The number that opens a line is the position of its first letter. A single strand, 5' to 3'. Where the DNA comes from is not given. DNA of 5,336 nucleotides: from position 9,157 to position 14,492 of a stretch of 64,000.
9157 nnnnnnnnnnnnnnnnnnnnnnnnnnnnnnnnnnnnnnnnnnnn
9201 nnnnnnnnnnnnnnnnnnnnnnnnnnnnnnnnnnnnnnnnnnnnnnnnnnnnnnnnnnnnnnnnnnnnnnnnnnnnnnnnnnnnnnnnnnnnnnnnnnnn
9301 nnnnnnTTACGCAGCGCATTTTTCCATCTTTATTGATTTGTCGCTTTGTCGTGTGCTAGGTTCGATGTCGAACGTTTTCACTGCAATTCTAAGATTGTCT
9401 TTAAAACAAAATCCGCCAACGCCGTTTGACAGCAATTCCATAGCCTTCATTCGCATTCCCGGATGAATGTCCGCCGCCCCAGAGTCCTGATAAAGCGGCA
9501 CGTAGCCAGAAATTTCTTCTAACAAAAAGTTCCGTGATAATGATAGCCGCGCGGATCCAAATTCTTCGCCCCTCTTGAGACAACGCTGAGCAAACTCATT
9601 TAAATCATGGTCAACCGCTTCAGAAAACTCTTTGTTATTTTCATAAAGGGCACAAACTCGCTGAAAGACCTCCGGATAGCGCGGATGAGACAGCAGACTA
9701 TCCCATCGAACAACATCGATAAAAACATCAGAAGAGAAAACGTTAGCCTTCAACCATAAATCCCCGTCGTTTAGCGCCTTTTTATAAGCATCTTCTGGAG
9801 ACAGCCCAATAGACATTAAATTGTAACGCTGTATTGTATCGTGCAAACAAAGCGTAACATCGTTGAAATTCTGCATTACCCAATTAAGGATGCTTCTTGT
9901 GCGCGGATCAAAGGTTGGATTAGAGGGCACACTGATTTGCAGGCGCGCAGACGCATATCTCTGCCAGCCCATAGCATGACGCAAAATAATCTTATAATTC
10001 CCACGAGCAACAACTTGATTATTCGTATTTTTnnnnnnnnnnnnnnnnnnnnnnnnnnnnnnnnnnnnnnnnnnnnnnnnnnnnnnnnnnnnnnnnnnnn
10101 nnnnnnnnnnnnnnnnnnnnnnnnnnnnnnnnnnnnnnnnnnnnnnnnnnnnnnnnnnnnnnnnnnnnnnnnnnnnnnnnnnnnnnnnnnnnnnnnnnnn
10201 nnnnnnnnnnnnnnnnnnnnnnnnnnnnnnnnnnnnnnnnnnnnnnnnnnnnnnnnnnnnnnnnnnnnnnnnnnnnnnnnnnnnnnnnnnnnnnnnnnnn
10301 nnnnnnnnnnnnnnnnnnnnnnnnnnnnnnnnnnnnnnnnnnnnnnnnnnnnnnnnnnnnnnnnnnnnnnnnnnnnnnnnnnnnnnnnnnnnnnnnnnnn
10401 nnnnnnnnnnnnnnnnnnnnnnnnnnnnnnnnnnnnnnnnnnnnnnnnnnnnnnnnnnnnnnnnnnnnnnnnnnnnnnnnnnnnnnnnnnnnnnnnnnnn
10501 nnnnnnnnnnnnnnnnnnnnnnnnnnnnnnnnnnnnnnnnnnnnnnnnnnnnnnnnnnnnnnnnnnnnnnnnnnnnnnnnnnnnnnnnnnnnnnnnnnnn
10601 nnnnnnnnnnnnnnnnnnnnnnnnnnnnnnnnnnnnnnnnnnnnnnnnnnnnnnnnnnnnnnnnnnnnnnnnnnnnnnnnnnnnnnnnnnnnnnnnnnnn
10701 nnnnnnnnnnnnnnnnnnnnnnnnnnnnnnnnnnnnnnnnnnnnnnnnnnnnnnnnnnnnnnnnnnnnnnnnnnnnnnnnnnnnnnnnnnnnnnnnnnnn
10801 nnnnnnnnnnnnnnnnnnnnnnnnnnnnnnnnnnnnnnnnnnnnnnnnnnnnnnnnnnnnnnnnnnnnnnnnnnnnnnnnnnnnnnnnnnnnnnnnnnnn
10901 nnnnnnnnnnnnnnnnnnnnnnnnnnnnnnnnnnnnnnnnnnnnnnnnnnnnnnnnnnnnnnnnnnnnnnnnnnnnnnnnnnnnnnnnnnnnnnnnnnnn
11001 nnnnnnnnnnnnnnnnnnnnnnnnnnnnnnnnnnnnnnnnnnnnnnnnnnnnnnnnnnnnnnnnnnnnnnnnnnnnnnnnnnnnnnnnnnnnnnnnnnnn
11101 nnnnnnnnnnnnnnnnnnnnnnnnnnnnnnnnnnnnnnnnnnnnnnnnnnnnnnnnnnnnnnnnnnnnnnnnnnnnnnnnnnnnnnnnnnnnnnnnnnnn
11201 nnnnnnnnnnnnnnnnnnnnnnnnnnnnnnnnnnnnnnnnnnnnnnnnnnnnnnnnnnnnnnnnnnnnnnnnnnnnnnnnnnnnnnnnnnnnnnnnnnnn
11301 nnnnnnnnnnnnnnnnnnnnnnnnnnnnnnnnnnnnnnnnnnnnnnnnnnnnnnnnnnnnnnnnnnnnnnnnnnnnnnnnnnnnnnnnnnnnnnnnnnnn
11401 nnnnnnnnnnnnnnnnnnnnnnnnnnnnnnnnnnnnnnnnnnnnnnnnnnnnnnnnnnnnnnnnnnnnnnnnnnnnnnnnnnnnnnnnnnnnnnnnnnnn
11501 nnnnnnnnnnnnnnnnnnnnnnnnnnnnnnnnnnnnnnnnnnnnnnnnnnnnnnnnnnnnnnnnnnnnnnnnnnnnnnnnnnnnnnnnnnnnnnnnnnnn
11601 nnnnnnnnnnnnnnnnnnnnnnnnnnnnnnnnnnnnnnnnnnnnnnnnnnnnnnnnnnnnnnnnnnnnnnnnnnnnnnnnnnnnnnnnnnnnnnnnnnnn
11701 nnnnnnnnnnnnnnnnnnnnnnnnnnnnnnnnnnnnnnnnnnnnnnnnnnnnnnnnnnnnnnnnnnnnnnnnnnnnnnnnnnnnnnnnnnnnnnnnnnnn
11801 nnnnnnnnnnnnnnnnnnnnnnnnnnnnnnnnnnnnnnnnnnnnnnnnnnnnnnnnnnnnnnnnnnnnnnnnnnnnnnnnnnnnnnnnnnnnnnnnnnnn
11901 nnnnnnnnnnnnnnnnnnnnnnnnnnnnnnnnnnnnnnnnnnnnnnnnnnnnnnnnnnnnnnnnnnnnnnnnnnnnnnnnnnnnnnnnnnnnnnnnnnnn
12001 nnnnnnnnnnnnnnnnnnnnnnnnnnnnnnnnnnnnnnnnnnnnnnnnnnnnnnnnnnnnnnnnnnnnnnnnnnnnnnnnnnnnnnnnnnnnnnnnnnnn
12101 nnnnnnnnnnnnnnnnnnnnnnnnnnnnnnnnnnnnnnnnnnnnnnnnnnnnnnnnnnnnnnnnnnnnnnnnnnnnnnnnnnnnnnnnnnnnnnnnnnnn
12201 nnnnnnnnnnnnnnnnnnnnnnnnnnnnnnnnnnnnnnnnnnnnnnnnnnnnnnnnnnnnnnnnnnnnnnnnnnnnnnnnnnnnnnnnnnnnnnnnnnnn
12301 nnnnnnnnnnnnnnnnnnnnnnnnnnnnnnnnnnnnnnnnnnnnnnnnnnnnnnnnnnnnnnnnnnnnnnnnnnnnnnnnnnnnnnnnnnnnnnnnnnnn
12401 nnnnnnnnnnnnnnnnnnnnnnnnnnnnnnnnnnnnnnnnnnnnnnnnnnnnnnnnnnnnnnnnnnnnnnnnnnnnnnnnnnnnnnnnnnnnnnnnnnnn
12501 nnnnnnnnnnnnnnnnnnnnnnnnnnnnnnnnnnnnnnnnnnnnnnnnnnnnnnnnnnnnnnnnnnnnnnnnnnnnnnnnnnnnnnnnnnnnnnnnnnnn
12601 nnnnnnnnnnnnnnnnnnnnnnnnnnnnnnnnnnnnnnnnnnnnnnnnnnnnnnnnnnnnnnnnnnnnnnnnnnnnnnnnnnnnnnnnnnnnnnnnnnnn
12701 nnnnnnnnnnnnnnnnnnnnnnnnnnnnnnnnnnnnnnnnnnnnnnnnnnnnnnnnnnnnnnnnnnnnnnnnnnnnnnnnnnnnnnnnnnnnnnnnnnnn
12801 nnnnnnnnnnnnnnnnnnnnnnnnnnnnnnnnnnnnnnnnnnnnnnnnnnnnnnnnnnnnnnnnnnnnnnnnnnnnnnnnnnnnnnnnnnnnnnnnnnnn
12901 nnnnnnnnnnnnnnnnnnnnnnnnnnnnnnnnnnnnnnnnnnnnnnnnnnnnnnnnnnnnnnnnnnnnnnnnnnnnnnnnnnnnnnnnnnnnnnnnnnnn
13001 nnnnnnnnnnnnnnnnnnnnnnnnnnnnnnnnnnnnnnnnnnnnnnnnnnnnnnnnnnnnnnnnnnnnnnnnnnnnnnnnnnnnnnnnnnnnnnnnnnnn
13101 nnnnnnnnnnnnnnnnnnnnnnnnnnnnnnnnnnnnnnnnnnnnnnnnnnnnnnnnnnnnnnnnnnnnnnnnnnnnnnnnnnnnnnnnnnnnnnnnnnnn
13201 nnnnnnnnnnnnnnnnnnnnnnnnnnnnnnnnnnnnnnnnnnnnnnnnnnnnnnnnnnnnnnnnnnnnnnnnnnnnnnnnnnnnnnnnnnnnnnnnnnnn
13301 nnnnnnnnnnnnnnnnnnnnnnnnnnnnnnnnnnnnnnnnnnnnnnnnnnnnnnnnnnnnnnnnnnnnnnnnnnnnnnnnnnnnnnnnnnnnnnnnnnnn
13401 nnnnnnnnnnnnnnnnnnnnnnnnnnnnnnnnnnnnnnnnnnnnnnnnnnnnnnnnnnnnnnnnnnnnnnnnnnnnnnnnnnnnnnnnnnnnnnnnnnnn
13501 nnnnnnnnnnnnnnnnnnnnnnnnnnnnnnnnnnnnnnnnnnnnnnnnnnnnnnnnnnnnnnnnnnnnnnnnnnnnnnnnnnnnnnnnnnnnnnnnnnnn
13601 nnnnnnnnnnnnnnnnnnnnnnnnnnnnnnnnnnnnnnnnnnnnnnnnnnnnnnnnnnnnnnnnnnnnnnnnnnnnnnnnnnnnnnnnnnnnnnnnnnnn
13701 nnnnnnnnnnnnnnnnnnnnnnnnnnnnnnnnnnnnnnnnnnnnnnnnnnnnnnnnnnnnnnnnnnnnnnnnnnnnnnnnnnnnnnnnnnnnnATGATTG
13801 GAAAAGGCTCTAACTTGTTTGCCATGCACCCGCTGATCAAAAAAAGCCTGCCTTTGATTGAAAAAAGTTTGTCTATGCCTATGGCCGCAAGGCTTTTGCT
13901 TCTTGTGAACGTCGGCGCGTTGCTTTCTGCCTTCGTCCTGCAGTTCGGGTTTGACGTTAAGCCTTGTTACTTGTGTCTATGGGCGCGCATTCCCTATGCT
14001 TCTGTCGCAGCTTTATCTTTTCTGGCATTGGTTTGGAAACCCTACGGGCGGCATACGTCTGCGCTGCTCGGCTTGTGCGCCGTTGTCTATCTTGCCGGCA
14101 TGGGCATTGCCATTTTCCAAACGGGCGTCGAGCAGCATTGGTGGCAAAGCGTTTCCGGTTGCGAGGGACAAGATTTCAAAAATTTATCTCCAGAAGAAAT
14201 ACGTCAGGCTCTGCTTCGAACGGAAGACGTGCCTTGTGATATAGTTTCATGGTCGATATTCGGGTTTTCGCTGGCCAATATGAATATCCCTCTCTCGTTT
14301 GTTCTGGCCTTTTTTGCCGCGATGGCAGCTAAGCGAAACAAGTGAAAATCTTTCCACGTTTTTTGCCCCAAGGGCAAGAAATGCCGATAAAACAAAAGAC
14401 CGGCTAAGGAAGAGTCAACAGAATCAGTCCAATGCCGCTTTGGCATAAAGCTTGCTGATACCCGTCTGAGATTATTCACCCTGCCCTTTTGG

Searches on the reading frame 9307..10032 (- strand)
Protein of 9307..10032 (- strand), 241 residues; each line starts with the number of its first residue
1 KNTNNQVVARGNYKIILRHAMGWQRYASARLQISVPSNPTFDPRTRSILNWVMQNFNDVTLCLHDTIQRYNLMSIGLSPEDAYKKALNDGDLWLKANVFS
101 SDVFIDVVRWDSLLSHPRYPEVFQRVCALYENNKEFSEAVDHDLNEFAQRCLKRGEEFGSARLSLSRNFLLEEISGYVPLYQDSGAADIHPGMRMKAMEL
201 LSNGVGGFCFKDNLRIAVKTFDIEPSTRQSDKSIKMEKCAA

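Call 45: search_protein_families(library=pfam, proteins=[window:9307-10032:-], max_evalue=0.00001)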
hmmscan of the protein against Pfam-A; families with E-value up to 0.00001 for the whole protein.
window:9307-10032:- (241 aa): 1 family
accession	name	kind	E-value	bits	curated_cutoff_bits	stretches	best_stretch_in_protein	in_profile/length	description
PF16715.11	CDPS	-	1.6e-07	31.7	27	1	36-174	26-171/220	Cyclodipeptide synthase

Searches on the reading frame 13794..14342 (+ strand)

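Call 46: search_protein_families(library=pfam, proteins=[window:13794-14342:+], max_evalue=0.00001)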
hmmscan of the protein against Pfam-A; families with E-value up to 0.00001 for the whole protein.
window:13794-14342:+ (183 aa): 1 family
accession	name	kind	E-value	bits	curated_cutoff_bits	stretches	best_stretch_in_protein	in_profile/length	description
PF02600.21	DsbB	-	5.8e-28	98.6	22.1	1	32-177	5-147/148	Disulfide bond formation protein DsbB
